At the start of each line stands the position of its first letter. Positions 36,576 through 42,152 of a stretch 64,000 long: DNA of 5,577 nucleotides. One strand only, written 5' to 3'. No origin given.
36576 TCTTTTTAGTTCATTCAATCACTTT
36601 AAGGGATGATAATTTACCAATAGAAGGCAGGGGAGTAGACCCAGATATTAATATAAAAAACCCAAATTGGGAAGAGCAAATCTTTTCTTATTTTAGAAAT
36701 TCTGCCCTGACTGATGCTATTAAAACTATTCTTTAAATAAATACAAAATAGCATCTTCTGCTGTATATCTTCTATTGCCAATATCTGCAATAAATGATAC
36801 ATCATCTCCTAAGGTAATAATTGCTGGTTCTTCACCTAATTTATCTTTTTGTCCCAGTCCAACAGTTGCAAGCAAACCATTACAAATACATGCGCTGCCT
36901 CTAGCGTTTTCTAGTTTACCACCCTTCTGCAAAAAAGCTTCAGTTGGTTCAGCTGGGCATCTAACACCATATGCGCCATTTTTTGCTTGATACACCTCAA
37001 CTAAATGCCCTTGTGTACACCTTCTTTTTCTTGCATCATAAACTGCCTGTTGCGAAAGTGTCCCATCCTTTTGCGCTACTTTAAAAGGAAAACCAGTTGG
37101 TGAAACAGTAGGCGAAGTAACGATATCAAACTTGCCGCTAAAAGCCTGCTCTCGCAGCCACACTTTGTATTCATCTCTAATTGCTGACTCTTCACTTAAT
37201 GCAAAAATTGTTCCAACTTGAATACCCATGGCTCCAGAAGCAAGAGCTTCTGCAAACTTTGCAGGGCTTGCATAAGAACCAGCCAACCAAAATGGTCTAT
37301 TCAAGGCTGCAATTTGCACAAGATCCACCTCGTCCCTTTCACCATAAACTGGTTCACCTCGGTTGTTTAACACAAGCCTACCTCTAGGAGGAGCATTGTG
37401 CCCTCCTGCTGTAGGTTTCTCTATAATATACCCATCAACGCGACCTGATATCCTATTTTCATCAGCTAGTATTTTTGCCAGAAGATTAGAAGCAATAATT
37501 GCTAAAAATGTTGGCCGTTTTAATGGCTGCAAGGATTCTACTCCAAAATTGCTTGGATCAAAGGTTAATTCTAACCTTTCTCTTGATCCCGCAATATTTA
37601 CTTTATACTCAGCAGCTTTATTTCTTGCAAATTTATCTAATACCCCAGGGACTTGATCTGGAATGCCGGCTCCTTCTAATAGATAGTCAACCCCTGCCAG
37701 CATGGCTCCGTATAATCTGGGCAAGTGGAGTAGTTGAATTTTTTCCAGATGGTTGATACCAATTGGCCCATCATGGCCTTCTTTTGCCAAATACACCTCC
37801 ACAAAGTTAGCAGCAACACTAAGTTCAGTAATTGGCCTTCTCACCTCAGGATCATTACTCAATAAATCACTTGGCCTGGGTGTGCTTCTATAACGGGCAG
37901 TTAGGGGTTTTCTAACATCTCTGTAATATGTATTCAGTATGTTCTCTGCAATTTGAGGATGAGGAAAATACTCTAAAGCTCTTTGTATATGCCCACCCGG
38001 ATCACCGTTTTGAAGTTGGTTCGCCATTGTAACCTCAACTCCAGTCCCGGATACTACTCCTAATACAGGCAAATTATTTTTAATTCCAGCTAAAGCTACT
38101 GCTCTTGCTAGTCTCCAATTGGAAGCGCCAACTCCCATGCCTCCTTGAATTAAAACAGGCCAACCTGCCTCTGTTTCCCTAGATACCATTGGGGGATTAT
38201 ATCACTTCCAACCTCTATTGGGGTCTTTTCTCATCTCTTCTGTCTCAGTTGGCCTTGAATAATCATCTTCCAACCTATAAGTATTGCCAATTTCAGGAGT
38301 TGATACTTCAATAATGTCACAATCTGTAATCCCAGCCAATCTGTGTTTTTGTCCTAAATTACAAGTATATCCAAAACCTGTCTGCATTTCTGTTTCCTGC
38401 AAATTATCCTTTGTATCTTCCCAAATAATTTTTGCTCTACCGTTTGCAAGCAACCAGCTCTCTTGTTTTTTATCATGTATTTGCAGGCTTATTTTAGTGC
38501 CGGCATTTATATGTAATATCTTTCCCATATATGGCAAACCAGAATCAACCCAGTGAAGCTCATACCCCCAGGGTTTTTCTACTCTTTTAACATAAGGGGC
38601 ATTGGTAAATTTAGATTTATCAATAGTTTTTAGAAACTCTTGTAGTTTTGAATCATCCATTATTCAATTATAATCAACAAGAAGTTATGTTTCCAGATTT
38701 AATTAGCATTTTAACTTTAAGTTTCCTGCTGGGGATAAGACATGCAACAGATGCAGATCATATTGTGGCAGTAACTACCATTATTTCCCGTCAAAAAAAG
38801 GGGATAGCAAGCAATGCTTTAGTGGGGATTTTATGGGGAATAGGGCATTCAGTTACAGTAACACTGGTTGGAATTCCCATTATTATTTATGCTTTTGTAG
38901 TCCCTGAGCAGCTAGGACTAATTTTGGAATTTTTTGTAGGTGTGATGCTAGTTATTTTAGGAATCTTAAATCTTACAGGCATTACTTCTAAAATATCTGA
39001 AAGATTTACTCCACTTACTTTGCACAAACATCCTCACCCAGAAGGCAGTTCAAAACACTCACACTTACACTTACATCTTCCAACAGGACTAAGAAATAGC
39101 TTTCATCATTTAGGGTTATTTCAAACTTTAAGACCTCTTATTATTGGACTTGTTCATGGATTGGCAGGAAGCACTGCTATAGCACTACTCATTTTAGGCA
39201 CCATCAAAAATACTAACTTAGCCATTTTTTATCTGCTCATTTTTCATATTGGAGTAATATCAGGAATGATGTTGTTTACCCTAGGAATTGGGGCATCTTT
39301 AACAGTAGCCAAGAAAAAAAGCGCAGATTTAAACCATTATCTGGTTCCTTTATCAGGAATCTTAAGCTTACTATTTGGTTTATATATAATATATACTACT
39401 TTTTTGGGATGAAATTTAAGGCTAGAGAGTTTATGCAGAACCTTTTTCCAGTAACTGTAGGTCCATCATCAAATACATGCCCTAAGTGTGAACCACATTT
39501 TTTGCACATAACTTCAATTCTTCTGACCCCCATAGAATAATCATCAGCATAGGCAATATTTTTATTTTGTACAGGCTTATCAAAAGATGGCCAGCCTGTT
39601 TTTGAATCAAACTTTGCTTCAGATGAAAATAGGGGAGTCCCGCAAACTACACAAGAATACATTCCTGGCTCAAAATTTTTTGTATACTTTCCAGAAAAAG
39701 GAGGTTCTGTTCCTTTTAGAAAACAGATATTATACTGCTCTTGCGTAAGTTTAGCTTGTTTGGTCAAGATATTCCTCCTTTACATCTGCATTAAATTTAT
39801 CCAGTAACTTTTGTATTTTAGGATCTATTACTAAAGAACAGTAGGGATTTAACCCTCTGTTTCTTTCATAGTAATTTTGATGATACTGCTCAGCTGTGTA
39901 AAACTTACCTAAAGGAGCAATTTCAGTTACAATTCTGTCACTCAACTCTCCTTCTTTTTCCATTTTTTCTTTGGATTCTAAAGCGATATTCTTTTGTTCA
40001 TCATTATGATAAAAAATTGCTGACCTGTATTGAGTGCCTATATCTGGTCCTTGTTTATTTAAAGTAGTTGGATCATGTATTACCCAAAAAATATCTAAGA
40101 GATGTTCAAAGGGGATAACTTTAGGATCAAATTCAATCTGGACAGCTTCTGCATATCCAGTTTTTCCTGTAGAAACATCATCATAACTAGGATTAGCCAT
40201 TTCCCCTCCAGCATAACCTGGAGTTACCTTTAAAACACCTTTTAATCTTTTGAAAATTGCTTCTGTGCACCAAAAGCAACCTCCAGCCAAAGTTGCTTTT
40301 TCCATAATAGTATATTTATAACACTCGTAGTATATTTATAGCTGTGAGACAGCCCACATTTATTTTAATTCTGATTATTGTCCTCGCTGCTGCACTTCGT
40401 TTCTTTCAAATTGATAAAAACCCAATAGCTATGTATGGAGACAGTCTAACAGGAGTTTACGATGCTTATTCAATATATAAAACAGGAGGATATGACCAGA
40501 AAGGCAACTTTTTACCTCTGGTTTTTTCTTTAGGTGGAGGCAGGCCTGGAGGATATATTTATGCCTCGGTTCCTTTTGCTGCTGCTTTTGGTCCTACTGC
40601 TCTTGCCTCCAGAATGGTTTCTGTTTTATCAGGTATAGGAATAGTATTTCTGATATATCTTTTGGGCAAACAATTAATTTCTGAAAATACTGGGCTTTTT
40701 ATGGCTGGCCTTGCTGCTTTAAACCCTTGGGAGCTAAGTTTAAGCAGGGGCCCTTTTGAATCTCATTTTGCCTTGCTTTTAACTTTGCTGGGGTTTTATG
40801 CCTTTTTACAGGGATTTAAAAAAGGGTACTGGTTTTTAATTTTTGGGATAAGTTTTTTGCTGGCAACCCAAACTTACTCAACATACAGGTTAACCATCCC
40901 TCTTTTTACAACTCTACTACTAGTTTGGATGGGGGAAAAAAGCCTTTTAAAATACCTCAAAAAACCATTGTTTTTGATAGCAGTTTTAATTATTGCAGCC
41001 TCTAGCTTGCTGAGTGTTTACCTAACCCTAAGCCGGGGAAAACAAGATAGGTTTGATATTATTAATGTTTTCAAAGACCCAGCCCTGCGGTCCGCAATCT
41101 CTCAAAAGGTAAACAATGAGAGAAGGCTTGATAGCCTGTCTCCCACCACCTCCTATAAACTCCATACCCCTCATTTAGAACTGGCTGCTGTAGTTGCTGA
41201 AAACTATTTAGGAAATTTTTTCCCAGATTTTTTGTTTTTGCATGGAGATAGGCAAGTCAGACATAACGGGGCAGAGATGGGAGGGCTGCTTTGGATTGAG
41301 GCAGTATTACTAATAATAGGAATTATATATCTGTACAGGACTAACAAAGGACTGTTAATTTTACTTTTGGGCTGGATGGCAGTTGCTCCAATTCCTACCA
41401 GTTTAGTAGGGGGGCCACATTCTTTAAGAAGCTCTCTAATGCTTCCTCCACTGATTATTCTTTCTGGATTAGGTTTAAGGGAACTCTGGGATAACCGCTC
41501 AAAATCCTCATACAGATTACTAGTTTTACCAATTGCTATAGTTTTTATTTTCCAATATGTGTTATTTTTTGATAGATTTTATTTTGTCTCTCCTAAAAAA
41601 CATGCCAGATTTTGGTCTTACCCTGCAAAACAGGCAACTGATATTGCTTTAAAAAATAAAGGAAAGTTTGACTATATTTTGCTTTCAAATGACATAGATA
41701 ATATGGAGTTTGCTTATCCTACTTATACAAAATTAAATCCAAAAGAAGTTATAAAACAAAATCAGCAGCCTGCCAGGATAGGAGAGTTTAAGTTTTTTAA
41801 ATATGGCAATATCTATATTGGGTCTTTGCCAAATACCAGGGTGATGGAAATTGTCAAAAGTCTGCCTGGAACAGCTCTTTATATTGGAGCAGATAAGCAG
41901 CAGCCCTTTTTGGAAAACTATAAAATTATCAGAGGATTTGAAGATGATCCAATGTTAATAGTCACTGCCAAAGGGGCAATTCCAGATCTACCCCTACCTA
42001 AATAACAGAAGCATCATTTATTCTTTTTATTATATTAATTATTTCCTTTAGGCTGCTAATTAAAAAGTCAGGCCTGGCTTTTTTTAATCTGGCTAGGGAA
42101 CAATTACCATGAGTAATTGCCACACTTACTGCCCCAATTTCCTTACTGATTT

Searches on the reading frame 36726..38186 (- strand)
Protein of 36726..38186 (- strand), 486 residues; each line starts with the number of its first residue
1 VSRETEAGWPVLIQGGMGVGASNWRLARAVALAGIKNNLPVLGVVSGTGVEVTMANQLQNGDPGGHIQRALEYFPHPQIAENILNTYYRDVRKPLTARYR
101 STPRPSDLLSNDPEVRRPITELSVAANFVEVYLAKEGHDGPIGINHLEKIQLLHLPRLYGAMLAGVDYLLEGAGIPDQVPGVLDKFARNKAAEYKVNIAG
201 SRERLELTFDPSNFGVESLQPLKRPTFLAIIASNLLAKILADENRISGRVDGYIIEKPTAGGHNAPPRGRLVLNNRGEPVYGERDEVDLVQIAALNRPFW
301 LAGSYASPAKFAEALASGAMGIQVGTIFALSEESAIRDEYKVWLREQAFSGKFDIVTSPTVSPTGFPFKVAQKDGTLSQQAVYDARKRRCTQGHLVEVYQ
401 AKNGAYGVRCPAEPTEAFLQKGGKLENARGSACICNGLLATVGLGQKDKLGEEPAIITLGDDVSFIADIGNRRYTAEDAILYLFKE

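Call 38: search_protein_families(library=pfam, proteins=[window:36726-38186:-], max_evalue=0.00001)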
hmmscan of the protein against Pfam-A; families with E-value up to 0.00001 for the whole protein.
window:36726-38186:- (486 aa): 1 family
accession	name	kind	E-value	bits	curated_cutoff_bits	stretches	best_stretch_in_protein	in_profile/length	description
PF03060.21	NMO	-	1.9e-06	27.9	28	0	214-346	121-243/331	Nitronate monooxygenase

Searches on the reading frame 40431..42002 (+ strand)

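Call 38: search_protein_families(library=pfam, proteins=[window:40431-42002:+], max_evalue=0.00001)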
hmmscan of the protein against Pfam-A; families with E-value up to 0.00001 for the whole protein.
window:40431-42002:+ (524 aa): 1 family
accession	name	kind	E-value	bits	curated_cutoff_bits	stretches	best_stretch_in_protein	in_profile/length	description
PF13231.12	PMT_2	-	8.4e-06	26.5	26.1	1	49-189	13-155/160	Dolichyl-phosphate-mannose-protein mannosyltransferase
